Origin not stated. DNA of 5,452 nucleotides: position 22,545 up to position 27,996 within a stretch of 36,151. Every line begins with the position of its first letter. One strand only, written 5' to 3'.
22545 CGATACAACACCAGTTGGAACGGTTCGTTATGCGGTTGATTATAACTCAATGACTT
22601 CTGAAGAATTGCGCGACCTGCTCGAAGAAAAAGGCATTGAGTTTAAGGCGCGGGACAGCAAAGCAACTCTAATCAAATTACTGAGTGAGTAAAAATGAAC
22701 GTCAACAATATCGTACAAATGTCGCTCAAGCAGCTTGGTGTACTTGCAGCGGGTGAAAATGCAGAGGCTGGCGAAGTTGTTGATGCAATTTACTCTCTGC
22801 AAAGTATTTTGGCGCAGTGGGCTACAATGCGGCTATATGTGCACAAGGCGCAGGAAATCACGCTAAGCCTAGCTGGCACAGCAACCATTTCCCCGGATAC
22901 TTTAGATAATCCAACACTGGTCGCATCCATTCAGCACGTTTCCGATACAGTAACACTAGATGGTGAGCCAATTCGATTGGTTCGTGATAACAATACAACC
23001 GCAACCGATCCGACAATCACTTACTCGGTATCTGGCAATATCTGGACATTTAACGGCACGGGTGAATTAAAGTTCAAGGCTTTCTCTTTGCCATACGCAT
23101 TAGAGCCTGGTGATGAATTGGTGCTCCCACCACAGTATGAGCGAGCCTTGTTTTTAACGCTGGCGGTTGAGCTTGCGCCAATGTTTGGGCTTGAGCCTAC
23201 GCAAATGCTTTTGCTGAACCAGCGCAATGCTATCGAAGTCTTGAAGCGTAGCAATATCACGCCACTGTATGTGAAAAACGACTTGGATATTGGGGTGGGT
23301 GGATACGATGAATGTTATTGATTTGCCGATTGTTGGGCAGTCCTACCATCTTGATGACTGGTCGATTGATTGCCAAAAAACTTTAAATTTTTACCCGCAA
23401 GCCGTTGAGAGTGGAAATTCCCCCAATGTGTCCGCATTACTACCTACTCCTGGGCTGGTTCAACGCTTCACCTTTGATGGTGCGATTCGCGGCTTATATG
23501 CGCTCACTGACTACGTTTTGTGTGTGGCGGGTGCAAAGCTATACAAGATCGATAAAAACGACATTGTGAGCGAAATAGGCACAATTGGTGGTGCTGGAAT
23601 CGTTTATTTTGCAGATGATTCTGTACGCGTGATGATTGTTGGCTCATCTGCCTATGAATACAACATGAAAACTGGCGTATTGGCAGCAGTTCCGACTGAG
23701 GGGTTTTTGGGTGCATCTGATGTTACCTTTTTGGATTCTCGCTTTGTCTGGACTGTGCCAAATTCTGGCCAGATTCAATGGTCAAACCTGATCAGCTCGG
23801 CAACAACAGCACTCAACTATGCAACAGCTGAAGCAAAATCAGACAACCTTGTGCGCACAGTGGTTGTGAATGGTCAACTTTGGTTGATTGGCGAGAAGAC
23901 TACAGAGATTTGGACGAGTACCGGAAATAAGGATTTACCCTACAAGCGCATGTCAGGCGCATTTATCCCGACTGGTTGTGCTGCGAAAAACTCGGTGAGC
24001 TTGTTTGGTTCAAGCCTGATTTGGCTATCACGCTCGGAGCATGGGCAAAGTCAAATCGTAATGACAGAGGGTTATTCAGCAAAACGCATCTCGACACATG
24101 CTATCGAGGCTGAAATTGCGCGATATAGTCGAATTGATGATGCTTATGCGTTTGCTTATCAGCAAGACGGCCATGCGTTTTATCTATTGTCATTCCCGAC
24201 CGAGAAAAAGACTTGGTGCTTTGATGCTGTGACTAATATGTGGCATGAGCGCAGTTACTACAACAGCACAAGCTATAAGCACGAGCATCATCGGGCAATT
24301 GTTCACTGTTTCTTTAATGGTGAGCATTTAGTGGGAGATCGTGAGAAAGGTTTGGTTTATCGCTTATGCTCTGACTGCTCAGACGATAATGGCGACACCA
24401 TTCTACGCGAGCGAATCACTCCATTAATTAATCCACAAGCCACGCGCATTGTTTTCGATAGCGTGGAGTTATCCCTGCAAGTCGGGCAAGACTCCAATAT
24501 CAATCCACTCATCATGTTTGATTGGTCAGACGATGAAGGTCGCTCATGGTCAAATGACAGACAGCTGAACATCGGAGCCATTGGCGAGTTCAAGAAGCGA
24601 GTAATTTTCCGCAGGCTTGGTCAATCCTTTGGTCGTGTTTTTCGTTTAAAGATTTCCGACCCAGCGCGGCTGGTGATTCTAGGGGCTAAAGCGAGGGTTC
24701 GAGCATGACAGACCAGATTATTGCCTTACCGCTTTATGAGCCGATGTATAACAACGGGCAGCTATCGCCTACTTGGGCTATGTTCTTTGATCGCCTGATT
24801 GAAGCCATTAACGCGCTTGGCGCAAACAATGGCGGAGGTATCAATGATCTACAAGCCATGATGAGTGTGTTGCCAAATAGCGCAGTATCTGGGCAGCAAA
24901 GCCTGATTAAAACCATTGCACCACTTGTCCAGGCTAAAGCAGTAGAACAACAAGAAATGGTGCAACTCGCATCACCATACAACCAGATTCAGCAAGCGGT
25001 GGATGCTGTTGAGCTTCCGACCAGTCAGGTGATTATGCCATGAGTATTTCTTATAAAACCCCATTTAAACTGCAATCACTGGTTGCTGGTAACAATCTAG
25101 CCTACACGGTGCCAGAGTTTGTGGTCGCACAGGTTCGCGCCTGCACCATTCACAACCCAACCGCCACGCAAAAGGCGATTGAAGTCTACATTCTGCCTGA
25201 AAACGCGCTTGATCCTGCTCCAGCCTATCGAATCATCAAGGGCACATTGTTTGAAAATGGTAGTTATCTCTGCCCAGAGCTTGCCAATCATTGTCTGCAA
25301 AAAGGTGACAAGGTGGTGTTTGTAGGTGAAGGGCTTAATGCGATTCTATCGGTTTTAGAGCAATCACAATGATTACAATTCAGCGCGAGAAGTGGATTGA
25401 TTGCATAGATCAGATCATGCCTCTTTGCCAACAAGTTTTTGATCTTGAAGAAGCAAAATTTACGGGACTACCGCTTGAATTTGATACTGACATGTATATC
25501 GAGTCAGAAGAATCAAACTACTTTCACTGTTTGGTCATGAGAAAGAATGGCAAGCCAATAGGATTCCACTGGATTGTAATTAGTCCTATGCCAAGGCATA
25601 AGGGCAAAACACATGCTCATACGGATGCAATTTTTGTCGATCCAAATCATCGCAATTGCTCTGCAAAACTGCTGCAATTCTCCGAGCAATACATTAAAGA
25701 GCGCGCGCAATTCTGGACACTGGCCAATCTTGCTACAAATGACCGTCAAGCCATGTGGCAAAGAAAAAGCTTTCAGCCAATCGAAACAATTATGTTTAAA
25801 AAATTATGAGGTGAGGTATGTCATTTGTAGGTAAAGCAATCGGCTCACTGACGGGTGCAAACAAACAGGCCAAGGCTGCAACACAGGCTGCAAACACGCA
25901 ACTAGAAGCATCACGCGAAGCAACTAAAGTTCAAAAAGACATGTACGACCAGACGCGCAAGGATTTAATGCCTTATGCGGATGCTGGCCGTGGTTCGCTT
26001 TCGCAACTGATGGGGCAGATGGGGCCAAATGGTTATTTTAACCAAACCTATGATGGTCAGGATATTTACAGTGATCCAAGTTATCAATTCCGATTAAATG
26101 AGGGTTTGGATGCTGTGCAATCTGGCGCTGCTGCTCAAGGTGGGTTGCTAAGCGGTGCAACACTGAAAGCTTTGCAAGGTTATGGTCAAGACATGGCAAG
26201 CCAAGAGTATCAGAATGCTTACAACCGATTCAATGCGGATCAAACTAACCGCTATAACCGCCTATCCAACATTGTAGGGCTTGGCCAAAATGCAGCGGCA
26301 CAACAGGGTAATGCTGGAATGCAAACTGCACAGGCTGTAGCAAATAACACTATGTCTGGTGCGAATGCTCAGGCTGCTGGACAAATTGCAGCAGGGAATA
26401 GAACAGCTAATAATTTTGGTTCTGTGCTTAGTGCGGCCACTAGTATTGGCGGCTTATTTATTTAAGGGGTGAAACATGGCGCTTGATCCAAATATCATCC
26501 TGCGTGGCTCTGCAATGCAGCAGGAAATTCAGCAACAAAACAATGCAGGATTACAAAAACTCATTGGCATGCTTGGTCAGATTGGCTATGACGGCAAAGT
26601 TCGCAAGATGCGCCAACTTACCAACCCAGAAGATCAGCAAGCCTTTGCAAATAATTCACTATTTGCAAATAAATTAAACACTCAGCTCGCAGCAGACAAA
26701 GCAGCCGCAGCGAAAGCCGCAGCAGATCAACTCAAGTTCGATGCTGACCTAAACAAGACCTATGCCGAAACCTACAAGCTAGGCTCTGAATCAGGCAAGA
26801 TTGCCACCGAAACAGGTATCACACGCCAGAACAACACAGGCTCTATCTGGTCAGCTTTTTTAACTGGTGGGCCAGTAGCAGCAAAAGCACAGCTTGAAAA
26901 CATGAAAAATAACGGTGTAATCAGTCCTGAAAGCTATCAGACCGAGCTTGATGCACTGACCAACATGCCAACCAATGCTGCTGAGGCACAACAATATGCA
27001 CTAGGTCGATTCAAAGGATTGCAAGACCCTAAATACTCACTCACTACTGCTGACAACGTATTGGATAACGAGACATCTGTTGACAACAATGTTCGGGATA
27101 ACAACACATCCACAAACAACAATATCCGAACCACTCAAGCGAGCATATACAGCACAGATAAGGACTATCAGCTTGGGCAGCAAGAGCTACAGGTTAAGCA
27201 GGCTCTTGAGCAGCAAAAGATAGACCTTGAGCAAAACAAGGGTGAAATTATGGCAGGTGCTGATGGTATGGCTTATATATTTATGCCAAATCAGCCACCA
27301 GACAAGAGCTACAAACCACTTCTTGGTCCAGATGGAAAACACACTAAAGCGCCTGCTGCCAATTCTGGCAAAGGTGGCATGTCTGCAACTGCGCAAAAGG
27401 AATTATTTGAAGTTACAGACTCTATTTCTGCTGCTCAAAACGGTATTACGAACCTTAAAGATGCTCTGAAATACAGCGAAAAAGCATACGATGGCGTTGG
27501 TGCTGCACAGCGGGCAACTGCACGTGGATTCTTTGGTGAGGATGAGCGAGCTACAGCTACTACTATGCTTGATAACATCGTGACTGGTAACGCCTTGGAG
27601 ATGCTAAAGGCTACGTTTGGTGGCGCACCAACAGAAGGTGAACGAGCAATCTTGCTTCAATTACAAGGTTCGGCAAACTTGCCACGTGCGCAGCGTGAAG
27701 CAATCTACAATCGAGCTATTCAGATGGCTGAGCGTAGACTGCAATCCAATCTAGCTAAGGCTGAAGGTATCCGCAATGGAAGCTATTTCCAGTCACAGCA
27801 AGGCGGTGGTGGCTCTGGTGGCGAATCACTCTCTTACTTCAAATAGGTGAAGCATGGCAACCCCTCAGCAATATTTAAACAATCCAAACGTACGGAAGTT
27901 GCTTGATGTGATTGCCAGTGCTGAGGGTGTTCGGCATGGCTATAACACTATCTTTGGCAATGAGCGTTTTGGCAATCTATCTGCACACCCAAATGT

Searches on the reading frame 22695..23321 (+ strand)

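Call 51: search_protein_families(library=phrogs, proteins=[window:22695-23321:+], max_evalue=0.00001)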
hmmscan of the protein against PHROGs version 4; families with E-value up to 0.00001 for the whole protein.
window:22695-23321:+ (208 aa): 2 families
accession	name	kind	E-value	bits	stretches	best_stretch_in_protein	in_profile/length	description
phrog_12985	-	unknown function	2.2e-45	156.3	1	1-203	2-228/238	-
phrog_637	-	connector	3.6e-09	37.7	0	137-198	66-129/156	head-tail adaptor Ad3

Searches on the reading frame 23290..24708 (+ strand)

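Call 51: search_protein_families(library=phrogs, proteins=[window:23290-24708:+], max_evalue=0.00001)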
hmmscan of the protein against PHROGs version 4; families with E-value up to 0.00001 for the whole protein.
window:23290-24708:+ (472 aa): 2 families
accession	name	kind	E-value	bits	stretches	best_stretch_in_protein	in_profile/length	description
phrog_578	-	connector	8.5e-141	470.8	1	7-471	1-470/486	head closure Hc3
phrog_19101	-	unknown function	1.6e-08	34.4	1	408-470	528-590/595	-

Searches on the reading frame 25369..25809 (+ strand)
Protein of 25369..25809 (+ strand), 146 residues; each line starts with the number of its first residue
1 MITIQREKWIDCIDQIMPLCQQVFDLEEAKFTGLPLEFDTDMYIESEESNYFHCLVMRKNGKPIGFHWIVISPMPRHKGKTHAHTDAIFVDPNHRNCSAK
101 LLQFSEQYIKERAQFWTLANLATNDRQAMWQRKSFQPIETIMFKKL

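Call 51: search_protein_families(library=phrogs, proteins=[window:25369-25809:+], max_evalue=0.00001)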
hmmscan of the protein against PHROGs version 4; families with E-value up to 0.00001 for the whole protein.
window:25369-25809:+ (146 aa): 1 family
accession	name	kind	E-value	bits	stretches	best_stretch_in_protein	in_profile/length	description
phrog_1249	-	other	5.2e-19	69.7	1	3-145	8-156/180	acetyltransferase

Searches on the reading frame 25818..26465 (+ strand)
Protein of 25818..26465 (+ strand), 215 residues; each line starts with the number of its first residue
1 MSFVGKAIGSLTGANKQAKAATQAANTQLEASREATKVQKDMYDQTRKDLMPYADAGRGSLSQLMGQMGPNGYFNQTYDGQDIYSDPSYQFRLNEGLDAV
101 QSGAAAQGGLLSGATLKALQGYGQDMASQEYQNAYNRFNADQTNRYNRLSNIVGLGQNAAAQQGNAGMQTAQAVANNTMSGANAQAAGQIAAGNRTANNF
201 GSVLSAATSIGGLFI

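Call 51: search_protein_families(library=phrogs, proteins=[window:25818-26465:+], max_evalue=0.00001)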
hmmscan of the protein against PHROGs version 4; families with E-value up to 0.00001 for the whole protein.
window:25818-26465:+ (215 aa): 1 family
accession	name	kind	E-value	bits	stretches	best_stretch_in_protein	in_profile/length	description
phrog_598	-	DNA, RNA and nucleotide metabolism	1.3e-50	173.4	1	2-207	8-198/240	DNA ejection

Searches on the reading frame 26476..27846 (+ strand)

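Call 51: search_protein_families(library=phrogs, proteins=[window:26476-27846:+], max_evalue=0.00001)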
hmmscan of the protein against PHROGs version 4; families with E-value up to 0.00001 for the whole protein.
window:26476-27846:+ (456 aa): 2 families
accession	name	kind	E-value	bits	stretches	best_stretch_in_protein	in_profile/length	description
phrog_33352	-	unknown function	7.9e-60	204.1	1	3-233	2-255/498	-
phrog_24990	-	unknown function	8.6e-24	84.9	1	301-442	579-729/747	-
